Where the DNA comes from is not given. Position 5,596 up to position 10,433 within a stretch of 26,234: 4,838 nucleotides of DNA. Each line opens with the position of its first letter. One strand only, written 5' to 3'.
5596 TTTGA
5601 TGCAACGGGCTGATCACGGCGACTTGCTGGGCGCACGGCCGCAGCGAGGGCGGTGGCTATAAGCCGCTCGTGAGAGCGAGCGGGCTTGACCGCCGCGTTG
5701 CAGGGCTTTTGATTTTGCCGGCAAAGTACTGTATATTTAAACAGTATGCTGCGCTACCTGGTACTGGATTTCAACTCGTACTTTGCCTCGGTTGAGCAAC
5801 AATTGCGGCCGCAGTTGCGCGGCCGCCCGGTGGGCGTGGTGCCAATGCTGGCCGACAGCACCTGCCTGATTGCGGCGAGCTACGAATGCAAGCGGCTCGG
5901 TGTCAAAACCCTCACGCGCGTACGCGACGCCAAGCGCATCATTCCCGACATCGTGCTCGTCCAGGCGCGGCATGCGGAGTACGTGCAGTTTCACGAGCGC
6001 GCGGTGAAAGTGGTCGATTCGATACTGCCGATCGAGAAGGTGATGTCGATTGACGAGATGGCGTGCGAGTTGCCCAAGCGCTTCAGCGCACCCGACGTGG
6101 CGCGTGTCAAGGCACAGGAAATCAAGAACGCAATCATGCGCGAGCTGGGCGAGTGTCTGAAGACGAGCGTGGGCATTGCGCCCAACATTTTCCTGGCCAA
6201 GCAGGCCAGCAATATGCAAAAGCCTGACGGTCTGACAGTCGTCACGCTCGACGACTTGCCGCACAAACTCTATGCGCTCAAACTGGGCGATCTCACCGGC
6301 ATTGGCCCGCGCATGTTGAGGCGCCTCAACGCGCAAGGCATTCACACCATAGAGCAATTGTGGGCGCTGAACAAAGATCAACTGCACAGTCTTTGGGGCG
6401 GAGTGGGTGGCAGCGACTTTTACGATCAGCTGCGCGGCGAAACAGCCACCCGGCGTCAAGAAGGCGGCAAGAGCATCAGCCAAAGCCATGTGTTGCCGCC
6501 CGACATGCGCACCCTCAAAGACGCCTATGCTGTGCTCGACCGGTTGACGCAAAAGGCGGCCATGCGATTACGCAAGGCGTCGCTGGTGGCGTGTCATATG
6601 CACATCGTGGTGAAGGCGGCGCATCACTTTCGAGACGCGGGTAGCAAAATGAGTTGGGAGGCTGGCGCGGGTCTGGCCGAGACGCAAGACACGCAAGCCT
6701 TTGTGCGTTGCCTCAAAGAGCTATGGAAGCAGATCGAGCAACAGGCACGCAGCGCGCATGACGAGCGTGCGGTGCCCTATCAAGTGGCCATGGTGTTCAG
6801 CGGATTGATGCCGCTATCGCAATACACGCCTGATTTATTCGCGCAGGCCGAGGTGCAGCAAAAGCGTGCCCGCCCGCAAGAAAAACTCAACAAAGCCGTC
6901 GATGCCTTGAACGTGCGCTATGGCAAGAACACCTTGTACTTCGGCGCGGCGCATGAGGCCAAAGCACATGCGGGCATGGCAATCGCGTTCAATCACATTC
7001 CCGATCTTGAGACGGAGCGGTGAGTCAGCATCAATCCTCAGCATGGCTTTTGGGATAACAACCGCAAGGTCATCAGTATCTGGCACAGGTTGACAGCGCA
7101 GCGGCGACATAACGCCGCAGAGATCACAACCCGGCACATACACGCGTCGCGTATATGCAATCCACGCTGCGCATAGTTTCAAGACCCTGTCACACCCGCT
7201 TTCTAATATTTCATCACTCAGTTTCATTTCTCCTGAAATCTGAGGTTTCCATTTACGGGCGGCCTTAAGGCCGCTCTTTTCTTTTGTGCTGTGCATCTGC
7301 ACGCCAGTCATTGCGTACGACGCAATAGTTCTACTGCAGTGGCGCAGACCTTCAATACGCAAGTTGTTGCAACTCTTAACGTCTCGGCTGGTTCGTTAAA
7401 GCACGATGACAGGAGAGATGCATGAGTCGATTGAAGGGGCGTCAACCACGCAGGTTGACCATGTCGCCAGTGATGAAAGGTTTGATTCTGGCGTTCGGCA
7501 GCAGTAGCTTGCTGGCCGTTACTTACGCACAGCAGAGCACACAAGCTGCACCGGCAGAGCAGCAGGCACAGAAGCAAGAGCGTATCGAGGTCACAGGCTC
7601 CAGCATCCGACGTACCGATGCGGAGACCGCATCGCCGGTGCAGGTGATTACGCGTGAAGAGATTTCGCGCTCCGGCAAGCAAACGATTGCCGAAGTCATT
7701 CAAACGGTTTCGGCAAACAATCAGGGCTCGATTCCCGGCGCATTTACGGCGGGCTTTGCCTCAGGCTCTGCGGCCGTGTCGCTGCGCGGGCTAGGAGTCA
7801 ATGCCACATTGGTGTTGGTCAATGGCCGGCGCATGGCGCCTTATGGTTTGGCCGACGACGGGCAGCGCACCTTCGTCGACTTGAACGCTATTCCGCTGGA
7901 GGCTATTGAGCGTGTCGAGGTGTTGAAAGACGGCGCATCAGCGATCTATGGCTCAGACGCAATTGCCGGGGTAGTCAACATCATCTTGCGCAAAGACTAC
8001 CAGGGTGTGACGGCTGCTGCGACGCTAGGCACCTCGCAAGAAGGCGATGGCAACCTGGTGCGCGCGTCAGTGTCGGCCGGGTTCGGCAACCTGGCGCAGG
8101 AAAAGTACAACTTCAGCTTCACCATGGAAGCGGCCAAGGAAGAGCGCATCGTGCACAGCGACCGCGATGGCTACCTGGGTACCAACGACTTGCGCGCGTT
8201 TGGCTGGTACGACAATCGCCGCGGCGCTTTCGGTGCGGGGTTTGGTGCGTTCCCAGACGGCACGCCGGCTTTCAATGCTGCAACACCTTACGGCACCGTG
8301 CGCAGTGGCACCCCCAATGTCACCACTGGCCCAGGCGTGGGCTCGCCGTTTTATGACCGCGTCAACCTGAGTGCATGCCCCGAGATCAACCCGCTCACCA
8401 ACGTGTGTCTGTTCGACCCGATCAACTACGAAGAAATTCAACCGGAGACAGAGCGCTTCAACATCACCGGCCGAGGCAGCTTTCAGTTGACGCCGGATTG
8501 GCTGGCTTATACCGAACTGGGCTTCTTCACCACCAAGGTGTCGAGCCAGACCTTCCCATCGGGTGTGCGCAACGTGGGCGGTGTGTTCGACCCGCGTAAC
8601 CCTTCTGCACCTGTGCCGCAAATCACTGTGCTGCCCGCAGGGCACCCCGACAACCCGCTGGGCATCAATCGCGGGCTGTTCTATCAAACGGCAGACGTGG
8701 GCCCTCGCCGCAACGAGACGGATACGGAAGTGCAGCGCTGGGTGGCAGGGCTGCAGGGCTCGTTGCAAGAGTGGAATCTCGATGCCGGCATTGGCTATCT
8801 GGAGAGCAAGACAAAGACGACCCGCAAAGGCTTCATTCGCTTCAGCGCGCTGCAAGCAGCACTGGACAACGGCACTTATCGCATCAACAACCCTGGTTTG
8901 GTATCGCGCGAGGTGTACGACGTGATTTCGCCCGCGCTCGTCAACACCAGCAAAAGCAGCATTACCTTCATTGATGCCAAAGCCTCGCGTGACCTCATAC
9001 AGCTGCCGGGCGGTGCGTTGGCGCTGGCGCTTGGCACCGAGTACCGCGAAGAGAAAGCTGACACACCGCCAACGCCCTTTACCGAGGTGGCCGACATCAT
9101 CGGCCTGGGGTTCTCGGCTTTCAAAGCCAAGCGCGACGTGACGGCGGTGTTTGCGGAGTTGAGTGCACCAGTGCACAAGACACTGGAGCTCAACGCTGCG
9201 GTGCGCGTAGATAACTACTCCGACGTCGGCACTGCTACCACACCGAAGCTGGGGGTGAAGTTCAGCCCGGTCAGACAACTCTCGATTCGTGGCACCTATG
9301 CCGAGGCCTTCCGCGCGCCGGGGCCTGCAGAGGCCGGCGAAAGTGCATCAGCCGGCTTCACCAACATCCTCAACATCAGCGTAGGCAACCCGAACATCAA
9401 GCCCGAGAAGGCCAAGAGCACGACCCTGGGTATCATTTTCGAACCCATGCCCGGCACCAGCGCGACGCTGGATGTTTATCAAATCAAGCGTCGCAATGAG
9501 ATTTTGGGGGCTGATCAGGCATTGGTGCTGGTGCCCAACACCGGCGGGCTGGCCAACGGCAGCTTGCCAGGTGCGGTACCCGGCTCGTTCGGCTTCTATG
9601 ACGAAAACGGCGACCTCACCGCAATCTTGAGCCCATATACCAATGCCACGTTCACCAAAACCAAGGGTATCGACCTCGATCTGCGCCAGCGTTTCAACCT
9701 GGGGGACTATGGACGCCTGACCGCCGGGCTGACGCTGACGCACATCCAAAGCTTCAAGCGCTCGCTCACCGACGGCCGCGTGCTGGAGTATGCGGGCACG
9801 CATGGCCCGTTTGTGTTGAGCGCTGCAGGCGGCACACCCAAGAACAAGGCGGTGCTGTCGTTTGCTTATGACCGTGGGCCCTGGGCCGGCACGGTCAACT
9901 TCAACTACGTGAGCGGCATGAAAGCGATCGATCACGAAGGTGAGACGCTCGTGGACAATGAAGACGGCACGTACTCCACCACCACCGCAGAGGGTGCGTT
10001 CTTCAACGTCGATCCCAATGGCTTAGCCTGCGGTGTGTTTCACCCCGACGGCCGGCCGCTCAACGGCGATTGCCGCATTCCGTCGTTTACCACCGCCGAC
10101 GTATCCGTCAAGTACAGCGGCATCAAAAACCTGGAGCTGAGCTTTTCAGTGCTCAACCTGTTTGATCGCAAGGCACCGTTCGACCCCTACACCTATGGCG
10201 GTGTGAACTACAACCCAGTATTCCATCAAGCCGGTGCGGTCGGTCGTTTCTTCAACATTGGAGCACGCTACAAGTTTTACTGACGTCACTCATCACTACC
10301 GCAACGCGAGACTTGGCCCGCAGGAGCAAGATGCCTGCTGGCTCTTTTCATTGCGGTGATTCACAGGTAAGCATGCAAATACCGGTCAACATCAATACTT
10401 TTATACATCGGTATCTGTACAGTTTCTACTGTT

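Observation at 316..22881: Unrecognised dispersed 71-bp dyad-symmetric element, 7 copies in 26 kb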

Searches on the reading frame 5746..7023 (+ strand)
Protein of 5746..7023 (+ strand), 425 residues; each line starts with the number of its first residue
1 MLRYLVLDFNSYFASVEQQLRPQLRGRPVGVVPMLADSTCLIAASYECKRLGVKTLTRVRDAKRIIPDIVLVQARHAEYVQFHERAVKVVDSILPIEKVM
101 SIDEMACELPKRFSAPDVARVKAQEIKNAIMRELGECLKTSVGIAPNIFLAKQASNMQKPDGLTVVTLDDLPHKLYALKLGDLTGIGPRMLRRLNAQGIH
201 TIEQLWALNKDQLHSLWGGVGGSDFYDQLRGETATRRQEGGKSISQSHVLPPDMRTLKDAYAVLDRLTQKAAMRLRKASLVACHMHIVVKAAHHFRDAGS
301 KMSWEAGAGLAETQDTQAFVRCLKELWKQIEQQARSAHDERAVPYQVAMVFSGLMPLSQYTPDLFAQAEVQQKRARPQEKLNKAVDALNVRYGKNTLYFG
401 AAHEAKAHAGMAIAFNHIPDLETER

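Call 9: search_protein_families(library=pfam, proteins=[window:5746-7023:+])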
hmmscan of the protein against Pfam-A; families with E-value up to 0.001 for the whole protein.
window:5746-7023:+ (425 aa): 6 families
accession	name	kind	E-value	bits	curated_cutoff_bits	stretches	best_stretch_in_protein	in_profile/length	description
PF00817.25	IMS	-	7.2e-30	104.3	23.2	1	7-156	1-148/148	impB/mucB/samB family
PF11799.13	IMS_C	-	8.9e-11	42.6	20.7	1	242-335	2-90/109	impB/mucB/samB family C-terminal domain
PF21999.2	IMS_HHH_1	-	5.1e-06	27.3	27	1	182-231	2-51/53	DNA polymerase-iota, thumb domain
PF13438.11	DUF4113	-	6.2e-05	23.4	24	1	379-406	1-28/51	Domain of unknown function (DUF4113)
PF14520.12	HHH_5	-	6.8e-05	23.7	27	1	180-216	4-40/57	Helix-hairpin-helix domain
PF11798.14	IMS_HHH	-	0.00022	21.7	24.4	1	169-199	2-32/32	IMS family HHH motif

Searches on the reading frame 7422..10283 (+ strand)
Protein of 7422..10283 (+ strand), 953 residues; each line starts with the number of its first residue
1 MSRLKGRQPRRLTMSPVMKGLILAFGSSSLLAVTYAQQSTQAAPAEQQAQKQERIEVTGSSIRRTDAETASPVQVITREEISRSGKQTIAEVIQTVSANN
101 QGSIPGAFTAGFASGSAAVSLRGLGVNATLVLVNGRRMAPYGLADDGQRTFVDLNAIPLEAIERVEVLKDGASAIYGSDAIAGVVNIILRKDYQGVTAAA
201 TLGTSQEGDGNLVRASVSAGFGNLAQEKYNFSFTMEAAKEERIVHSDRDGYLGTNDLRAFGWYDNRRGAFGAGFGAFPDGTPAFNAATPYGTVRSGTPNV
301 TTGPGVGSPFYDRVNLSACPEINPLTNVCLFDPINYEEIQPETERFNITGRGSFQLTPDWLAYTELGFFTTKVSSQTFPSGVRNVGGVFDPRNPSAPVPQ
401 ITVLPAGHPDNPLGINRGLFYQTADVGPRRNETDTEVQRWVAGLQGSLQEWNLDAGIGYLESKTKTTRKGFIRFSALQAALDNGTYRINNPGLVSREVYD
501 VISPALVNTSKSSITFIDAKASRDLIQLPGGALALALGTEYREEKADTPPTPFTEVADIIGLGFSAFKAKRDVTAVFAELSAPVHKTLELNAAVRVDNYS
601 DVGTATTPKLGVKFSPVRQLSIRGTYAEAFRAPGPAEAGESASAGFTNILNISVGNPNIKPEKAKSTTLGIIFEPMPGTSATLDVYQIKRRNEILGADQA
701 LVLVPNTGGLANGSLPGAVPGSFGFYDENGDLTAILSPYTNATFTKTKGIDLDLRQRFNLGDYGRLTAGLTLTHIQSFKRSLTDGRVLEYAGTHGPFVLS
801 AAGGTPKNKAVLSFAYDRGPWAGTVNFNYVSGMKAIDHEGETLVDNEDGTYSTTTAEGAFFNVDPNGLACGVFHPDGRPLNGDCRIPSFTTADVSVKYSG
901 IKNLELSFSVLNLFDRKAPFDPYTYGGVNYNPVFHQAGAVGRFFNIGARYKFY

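Call 9: search_protein_families(library=pfam, proteins=[window:7422-10283:+])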
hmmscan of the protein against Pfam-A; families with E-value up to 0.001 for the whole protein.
window:7422-10283:+ (953 aa): 3 families
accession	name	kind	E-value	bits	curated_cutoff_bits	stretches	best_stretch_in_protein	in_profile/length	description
PF00593.30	TonB_dep_Rec_b-barrel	-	5.5e-46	158.8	27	1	416-913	39-436/436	TonB dependent receptor-like, beta-barrel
PF07715.20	Plug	-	2.9e-25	89.3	23.9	1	67-184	3-107/107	TonB-dependent Receptor Plug Domain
PF14905.12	OMP_b-brl_3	-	3e-05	23.7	27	0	646-693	200-245/408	Outer membrane protein beta-barrel family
